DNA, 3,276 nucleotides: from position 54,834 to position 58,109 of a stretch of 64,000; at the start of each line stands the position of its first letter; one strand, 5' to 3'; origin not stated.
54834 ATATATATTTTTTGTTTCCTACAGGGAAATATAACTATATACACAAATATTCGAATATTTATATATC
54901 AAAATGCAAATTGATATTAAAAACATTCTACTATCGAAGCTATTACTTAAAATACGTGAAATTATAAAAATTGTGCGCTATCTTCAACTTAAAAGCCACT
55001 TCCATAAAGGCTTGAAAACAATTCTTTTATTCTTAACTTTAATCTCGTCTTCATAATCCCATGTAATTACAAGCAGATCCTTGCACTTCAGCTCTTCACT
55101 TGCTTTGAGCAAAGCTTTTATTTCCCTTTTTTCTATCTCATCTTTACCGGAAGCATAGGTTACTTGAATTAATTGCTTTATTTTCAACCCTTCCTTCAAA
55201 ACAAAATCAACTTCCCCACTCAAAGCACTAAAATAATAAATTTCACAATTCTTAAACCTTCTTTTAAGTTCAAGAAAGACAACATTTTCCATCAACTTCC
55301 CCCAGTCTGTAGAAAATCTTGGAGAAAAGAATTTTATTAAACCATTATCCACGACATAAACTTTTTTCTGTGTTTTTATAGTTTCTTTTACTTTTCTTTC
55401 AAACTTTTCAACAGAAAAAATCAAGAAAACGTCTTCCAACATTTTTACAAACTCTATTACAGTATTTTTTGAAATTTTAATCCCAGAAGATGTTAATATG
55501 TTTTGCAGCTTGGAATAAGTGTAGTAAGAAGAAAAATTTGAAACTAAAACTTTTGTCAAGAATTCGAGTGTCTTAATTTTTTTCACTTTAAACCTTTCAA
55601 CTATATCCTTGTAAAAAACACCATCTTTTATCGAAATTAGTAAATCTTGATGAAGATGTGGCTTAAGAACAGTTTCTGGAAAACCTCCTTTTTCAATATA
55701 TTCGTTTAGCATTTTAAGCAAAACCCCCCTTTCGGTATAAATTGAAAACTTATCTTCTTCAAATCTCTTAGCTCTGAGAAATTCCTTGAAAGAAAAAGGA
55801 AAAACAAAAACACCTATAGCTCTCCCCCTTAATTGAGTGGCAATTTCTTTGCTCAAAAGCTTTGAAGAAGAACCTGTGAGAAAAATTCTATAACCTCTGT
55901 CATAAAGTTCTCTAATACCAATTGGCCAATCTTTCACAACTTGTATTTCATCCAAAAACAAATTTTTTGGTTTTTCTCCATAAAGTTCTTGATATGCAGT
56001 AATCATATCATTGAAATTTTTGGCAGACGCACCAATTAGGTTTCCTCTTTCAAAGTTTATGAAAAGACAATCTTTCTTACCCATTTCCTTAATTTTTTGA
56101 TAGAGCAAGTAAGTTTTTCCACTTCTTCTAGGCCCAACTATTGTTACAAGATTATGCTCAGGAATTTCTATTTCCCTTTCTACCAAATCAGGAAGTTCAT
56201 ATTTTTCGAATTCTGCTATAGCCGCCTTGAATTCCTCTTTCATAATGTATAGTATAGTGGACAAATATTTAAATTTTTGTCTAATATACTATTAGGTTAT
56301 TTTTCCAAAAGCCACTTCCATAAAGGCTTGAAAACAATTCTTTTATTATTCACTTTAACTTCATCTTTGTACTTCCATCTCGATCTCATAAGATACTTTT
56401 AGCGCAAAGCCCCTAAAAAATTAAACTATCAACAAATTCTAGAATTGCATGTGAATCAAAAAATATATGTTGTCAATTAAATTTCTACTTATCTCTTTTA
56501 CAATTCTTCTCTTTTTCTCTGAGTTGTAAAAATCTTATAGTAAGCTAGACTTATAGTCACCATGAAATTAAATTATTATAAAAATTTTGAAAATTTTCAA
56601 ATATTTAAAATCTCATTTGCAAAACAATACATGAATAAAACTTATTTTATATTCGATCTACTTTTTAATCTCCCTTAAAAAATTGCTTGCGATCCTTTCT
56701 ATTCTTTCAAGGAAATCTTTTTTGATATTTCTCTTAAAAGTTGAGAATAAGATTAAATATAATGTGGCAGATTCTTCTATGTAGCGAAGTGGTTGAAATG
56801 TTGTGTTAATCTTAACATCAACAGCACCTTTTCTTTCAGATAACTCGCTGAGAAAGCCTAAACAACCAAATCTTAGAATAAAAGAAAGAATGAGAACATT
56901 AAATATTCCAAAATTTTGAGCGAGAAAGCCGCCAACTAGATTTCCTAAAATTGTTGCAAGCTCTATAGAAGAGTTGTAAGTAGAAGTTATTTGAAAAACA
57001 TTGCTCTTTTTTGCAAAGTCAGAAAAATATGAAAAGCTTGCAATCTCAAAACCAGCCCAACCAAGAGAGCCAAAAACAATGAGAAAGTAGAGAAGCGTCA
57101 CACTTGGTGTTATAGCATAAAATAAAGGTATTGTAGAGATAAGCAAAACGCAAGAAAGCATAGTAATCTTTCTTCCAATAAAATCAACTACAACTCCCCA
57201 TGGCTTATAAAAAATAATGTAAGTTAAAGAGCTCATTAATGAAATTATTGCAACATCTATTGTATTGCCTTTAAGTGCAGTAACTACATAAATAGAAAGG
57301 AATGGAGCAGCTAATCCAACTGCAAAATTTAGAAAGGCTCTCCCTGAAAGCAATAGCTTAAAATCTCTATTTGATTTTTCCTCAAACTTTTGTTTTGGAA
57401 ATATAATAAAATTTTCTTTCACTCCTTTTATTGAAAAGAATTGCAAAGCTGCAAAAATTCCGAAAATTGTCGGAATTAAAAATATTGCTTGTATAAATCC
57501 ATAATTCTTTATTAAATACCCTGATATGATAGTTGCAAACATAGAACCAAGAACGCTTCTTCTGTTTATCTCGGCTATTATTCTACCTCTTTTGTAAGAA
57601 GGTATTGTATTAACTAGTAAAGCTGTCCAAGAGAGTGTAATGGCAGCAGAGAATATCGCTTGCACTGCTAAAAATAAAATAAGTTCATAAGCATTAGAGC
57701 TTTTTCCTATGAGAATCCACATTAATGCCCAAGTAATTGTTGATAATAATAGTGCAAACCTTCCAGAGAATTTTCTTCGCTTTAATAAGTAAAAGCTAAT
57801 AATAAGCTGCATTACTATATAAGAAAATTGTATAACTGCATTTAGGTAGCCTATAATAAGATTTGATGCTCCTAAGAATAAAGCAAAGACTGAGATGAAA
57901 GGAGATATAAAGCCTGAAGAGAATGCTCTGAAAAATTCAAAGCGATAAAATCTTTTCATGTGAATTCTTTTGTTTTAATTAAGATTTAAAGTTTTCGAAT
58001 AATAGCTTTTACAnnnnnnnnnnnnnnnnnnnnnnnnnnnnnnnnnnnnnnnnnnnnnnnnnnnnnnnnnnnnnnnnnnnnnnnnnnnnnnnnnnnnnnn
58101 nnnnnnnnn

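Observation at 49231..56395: Five tandem AAA+/DUF4143-type ATPase paralogs plus a remnant of a sixth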

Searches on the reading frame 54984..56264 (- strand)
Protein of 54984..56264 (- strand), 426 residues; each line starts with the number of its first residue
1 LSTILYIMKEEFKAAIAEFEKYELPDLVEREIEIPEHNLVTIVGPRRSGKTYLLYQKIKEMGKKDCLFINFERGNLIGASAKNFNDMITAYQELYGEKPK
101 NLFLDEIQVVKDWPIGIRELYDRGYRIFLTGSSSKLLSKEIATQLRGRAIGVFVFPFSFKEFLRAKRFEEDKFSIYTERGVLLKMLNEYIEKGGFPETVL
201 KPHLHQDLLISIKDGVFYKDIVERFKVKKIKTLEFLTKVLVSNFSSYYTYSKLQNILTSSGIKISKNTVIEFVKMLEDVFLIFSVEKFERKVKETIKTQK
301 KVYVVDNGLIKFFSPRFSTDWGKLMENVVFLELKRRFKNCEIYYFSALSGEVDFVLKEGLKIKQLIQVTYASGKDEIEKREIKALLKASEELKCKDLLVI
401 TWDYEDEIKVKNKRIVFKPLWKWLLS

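Call 3: search_protein_families(library=pfam, proteins=[window:54984-56264:-], max_evalue=0.01)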
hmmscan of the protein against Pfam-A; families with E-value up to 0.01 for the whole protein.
window:54984-56264:- (426 aa): 4 families
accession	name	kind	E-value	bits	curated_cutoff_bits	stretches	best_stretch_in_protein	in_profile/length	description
PF13173.12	AAA_14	-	5e-34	117.5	27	1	37-163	2-129/129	AAA domain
PF13635.12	DUF4143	-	5e-22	78.8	28.1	1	219-368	2-157/160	Domain of unknown function (DUF4143)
PF00004.35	AAA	-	0.0004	21.3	21.2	1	41-108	2-67/131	ATPase family associated with various cellular activities (AAA)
PF13479.12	AAA_24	-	0.003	17.9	27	0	40-108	5-74/195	AAA domain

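Call 4: search_protein_families(library=padloc, proteins=[window:54984-56264:-], max_evalue=0.01)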
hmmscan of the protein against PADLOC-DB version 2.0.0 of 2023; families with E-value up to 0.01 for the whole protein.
window:54984-56264:- (426 aa): 7 families
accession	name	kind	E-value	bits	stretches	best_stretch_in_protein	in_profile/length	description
PDLC04787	PDC-S01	-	5.2e-105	349.7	1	37-425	27-407/412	-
PDLC04789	PDC-S01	-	7.6e-47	158.1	1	34-363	14-334/375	-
PDLC04790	PDC-S01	-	8.3e-31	105.1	1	37-372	27-369/422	-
PDLC04791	PDC-S01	-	3.1e-26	90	1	26-389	9-367/395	-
PDLC04786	PDC-S01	-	1.1e-15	55.3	1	37-362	20-379/439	-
PDLC04788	PDC-S01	-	7.9e-12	42.8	1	42-313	24-310/448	-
PDLC04140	mad8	-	7.1e-06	23.8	1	30-209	20-147/314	mads_8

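Call 5: search_protein_families(library=ncbifam, proteins=[window:54984-56264:-], max_evalue=0.01)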
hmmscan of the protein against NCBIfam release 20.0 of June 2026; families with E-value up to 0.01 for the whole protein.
window:54984-56264:- (426 aa): 2 families
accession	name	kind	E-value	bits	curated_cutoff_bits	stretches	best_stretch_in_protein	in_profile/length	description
NF000492.1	vanH_gen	exception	0.0019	17.3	540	0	211-257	253-300/312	D-lactate dehydrogenase VanH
TIGR00176.1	mobB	equivalog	0.0039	17.2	76.2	0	40-64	2-26/155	molybdopterin-guanine dinucleotide biosynthesis protein B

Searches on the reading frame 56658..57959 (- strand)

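Call 77: search_protein_families(library=padloc, proteins=[window:56658-57959:-], max_evalue=0.001)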
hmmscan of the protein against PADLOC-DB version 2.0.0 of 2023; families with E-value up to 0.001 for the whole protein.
window:56658-57959:- (433 aa): 0 families

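Call 78: search_protein_families(library=pfam, proteins=[window:56658-57959:-], max_evalue=0.001)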
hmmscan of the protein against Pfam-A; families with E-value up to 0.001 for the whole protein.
window:56658-57959:- (433 aa): 1 family
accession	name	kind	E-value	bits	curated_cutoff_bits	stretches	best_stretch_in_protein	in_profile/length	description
PF07690.21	MFS_1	-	9.6e-29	100.8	33.4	2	205-367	3-167/347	Major Facilitator Superfamily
